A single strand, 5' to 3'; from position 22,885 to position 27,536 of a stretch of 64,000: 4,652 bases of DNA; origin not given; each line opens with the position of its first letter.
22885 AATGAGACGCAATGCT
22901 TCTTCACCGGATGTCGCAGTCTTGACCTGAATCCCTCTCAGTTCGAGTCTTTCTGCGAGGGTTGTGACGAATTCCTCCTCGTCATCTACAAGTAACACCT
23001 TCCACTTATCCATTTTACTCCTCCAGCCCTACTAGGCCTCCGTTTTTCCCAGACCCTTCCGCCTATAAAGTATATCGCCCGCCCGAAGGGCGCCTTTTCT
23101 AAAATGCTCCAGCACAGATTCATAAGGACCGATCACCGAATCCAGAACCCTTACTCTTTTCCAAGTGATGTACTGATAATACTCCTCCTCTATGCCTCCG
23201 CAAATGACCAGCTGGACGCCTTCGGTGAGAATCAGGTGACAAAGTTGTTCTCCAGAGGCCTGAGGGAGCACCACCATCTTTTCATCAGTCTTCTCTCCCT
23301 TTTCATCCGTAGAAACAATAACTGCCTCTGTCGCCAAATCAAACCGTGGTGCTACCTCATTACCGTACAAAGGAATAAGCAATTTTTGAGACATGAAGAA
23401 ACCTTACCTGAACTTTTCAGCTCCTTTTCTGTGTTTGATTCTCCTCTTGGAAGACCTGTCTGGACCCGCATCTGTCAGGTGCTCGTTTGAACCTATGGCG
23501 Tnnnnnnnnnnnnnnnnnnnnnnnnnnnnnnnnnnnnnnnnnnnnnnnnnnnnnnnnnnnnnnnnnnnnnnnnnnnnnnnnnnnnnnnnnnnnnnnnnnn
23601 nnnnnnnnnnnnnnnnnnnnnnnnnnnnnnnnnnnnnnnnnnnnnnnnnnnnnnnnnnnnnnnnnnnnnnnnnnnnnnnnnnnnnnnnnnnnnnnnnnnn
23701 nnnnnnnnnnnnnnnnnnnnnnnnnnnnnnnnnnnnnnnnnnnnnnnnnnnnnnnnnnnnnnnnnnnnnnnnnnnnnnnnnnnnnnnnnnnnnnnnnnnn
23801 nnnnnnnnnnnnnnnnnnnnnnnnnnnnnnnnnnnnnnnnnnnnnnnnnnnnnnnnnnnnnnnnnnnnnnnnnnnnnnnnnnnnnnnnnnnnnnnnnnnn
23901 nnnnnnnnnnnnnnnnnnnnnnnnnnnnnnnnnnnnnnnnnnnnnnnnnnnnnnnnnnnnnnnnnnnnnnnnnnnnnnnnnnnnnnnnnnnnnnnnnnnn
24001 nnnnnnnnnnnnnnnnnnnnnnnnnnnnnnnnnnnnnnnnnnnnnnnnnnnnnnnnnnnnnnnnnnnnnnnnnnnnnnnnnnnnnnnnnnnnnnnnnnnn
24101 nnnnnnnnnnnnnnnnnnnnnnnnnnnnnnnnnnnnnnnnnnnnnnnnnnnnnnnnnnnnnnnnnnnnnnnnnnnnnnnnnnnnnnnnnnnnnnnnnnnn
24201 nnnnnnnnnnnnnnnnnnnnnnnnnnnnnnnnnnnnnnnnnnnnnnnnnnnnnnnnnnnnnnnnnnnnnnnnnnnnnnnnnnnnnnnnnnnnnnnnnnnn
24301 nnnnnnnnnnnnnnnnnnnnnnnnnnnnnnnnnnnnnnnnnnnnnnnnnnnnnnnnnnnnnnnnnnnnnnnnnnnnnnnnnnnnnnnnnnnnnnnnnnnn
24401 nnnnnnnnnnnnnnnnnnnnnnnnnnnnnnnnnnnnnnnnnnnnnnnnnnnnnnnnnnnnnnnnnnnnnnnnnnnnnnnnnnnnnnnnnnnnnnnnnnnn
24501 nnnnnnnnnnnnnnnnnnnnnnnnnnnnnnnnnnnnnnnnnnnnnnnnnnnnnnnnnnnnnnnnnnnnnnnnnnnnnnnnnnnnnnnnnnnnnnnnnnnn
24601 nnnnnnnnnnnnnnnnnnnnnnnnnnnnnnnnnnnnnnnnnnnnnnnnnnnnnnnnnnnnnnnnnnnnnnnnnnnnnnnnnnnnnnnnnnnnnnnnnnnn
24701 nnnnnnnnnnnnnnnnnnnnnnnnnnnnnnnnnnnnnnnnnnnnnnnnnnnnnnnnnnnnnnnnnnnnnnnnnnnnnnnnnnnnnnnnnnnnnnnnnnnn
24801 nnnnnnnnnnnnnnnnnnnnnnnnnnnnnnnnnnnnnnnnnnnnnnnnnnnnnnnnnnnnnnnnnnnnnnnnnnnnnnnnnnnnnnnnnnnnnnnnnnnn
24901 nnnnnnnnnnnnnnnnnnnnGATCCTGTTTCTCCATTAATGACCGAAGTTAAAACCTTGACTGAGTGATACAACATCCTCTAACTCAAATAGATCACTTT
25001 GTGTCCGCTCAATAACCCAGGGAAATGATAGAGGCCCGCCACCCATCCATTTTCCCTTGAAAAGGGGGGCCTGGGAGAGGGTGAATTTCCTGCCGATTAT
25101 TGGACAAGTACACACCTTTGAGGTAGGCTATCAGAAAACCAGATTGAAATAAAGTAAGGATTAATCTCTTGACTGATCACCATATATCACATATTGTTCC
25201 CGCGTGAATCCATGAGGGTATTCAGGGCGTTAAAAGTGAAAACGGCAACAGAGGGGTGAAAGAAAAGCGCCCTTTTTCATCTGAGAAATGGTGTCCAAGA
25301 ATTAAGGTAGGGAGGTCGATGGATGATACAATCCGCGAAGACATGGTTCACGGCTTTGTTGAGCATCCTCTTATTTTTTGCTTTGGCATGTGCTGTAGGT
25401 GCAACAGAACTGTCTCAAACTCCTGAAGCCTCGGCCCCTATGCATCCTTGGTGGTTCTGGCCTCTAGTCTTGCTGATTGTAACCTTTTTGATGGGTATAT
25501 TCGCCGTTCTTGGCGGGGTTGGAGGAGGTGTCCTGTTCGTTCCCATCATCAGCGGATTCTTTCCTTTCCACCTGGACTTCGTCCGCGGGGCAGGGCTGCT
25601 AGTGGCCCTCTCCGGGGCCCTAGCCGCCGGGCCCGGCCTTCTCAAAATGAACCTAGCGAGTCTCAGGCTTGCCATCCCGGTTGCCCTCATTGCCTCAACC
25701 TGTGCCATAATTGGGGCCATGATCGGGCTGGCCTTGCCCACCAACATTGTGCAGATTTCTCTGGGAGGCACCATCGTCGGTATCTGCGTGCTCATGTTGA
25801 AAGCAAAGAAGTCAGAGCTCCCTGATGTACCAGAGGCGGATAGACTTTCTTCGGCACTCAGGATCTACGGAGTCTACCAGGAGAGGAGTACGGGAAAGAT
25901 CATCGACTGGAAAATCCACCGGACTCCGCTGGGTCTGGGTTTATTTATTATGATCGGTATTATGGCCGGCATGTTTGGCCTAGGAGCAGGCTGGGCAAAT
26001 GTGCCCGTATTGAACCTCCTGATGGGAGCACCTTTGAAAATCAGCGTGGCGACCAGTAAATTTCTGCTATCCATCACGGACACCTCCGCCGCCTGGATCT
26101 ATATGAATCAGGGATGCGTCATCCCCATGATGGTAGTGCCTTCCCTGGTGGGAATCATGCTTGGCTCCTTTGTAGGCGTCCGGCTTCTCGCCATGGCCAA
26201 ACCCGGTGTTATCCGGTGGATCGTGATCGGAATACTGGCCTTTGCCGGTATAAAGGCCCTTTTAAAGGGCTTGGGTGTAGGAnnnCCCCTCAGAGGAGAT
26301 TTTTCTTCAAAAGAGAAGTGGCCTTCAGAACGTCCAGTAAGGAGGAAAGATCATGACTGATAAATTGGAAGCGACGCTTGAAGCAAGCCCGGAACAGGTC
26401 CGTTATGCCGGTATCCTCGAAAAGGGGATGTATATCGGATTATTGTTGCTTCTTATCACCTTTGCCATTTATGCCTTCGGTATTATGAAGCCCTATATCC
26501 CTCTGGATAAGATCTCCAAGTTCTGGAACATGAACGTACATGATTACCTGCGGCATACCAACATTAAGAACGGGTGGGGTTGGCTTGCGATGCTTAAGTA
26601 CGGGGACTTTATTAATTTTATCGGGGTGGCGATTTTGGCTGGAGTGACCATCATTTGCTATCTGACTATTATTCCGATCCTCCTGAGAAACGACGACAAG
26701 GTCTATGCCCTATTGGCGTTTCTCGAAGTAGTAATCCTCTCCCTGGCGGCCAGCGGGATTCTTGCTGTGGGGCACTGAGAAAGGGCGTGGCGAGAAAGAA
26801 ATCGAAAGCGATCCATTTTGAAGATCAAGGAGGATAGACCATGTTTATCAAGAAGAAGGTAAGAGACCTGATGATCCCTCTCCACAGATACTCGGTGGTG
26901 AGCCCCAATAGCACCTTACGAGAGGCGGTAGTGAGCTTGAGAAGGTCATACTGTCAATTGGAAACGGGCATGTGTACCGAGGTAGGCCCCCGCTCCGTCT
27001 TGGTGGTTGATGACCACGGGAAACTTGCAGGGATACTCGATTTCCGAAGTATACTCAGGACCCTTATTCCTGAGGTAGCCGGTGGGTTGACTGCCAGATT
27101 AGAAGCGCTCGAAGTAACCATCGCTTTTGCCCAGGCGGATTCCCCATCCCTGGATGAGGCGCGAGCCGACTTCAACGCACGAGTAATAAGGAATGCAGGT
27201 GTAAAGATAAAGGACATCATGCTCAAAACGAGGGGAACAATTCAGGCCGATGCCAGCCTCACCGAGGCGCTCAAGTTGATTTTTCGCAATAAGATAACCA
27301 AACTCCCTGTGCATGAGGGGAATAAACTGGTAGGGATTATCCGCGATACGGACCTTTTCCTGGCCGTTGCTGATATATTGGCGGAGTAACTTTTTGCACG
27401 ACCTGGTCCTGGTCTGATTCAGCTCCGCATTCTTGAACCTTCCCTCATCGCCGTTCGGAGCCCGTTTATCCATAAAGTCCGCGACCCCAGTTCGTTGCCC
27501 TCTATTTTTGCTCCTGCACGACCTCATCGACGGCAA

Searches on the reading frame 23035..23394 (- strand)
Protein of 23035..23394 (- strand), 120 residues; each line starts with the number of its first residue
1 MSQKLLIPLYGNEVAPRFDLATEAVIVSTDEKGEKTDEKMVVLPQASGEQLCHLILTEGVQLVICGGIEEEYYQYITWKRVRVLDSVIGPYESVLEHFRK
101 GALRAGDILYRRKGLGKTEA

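Call 57: search_protein_families(library=pfam, proteins=[window:23035-23394:-], max_evalue=0.001)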
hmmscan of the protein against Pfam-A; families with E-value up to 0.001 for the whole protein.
window:23035-23394:- (120 aa): 1 family
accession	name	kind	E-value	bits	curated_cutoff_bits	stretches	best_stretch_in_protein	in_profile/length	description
PF02579.22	Nitro_FeMo-Co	-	1.1e-07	32.4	26.3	1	11-99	2-93/94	Dinitrogenase iron-molybdenum cofactor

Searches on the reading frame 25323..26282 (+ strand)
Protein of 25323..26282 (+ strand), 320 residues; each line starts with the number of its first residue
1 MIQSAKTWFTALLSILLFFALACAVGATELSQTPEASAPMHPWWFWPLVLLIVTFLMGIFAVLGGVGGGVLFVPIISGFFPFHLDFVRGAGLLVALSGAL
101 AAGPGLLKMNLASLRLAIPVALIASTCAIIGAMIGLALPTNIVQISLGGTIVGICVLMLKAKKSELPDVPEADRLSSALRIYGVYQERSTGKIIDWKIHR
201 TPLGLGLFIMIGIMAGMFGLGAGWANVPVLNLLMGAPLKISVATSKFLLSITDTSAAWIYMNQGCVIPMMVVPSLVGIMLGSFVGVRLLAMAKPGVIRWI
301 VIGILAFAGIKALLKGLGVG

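Call 57: search_protein_families(library=pfam, proteins=[window:25323-26282:+], max_evalue=0.001)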
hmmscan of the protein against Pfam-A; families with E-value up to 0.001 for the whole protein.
window:25323-26282:+ (320 aa): 1 family
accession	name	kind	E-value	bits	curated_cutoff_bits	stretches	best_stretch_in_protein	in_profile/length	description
PF01925.25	TauE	-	8.7e-34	117.7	32.6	1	50-311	1-236/237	Sulfite exporter TauE/SafE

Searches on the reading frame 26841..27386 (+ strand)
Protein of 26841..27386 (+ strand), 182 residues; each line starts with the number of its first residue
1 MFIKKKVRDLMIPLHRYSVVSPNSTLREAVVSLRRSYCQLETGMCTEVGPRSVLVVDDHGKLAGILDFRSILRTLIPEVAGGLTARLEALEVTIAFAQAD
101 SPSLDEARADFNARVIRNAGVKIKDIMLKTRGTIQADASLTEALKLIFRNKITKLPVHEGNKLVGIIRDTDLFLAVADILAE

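Call 57: search_protein_families(library=pfam, proteins=[window:26841-27386:+], max_evalue=0.001)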
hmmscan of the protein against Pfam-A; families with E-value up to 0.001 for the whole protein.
window:26841-27386:+ (182 aa): 1 family
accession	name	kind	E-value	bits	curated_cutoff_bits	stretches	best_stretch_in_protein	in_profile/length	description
PF00571.33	CBS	-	2.9e-17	63.2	24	2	123-177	1-56/57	CBS domain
